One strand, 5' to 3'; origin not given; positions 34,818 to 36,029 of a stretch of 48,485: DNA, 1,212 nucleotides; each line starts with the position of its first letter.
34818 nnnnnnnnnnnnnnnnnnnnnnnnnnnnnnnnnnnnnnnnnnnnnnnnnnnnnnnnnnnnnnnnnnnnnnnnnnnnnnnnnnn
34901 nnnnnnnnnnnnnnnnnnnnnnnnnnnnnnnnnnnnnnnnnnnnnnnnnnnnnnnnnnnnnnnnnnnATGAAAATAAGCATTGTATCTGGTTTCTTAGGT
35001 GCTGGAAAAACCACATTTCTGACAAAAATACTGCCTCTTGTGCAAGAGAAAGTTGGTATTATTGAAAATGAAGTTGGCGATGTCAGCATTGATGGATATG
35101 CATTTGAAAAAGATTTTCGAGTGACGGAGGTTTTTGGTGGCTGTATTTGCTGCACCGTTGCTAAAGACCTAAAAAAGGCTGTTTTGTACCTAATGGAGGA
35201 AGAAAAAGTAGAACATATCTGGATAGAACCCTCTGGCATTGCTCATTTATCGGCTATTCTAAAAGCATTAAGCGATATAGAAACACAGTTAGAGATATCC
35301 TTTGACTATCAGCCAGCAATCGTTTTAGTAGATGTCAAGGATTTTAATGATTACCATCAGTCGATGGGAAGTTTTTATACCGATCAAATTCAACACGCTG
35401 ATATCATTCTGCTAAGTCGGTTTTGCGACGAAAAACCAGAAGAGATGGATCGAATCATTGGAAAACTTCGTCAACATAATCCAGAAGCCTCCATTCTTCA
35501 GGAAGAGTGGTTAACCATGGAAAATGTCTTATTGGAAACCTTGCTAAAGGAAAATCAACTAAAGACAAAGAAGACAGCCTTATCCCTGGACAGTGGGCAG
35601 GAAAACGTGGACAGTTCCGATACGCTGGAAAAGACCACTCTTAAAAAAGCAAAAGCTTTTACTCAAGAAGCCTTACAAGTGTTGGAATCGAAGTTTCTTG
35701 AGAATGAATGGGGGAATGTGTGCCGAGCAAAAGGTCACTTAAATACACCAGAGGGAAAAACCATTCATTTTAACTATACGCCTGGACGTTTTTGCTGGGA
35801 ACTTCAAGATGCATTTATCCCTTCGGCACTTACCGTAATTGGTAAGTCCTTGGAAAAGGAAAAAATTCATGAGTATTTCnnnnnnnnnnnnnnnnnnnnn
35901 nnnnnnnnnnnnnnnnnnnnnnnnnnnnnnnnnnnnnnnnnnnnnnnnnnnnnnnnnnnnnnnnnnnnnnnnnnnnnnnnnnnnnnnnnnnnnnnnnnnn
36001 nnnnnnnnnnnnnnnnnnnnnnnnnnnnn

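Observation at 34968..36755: Putative zinc metallochaperone GTPase fused to a catalytically dead methyltransferase domain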

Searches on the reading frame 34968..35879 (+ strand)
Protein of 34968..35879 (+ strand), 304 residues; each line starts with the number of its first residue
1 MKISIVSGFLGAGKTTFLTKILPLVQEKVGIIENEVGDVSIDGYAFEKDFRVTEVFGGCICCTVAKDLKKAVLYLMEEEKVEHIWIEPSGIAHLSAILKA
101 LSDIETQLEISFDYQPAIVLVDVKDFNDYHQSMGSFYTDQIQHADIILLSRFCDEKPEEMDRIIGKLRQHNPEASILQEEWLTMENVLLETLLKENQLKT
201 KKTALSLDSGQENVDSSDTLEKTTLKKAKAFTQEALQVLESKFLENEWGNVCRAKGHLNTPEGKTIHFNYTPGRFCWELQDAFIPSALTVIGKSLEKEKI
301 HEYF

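Call 56: find_related_loci(query=A5, collection=metagenome_contigs, flank=6000)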
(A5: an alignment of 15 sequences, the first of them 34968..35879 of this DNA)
Query A5 (304 aa) in metagenome_contigs; peptide patterns used: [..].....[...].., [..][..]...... (x = any residue, [..] = any of these).
600 stretches matched a pattern (row limit reached: there are more); 585 encode a relative of the query (tblastn E <= 1e-3); the best 80 are kept; 80 distinct loci.
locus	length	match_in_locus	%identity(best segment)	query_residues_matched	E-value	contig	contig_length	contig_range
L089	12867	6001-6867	30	1-304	6e-42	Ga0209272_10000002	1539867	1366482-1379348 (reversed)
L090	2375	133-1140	29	2-302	8e-40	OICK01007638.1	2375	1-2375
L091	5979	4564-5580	30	2-304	9e-40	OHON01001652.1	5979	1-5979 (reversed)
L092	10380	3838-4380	39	2-181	4e-37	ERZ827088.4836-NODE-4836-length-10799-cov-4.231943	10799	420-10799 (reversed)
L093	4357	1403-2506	42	2-304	3e-37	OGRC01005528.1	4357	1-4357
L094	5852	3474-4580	39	2-304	8e-37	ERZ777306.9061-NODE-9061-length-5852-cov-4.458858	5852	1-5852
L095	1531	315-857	42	2-181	2e-37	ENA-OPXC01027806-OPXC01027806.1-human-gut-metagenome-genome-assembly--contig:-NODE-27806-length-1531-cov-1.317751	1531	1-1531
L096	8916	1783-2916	36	2-304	2e-36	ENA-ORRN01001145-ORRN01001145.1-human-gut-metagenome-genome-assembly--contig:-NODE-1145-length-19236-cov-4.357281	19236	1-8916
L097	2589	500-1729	38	2-304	5e-36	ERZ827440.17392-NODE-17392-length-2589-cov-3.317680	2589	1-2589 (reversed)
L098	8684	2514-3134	36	2-206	5e-36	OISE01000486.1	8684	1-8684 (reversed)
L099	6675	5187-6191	27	2-304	5e-36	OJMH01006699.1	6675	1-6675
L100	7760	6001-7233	37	2-304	2e-35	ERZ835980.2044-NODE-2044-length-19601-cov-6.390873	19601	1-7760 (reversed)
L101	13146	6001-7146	39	2-304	7e-36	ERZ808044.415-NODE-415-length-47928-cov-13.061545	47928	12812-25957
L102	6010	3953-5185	37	2-304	8e-36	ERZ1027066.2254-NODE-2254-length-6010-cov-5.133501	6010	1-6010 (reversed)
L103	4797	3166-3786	35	2-206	7e-36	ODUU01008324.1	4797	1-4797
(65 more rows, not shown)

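Call 65: find_homologous_proteins(query=A5, max_evalue=1e-30)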
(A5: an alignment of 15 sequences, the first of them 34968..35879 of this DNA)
Query A5 (15 sequences) (304 aa, profile of the alignment): 7877 proteins with E <= 1e-30 among 8000 candidates; the best 120 are listed.
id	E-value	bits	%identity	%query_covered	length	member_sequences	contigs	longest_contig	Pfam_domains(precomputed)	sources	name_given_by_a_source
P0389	8.1e-146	503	38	99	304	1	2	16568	PF02492.26,PF07683.20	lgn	-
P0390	4.2e-144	498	38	100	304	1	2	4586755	PF02492.26,PF07683.20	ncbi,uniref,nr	ncbi:CobW family GTP-binding protein [Clostridium formicaceticum]|uniref:GTP-binding protein n=1 Tax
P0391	5.9e-144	497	34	100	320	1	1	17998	PF02492.26,PF07683.20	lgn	-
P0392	4.7e-143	494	33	100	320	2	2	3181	PF02492.26,PF07683.20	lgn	-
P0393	8.6e-143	493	36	100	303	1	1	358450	PF02492.26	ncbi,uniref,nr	ncbi:GTP-binding protein [Tepidibacter mesophilus]|uniref:GTP-binding protein n=1 Tax=Tepidibacter m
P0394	9.0e-143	493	36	100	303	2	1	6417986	PF02492.26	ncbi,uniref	ncbi:GTP-binding protein [Wukongibacter sp. M2B1]|uniref:GTP-binding protein n=1 Tax=Wukongibacter s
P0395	1.8e-142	492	37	100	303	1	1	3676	PF02492.26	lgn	-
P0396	3.9e-142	491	34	100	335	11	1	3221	PF02492.26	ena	-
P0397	4.6e-142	491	36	100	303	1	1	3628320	PF02492.26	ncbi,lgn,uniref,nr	ncbi:GTP-binding protein [Tepidibacter aestuarii]|uniref:GTP-binding protein n=1 Tax=Tepidibacter ae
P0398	1.8e-141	489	38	100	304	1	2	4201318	PF02492.26,PF07683.20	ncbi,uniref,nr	ncbi:cobalamin (vitamin B12) biosynthesis protein CobW [Clostridium aceticum]|uniref:Cobalamin (Vita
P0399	3.1e-141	488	36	100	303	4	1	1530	PF02492.26,PF07683.20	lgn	-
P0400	5.2e-141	487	36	100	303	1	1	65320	PF02492.26,PF07683.20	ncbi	-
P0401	1.0e-140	486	34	99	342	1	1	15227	PF02492.26,PF07683.20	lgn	-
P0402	3.1e-140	485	40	100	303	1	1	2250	PF02492.26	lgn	-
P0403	2.6e-139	482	35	100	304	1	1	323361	PF02492.26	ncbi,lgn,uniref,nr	ncbi:GTP-binding protein [Marinisporobacter balticus]|uniref:G3E family GTPase n=1 Tax=Marinisporoba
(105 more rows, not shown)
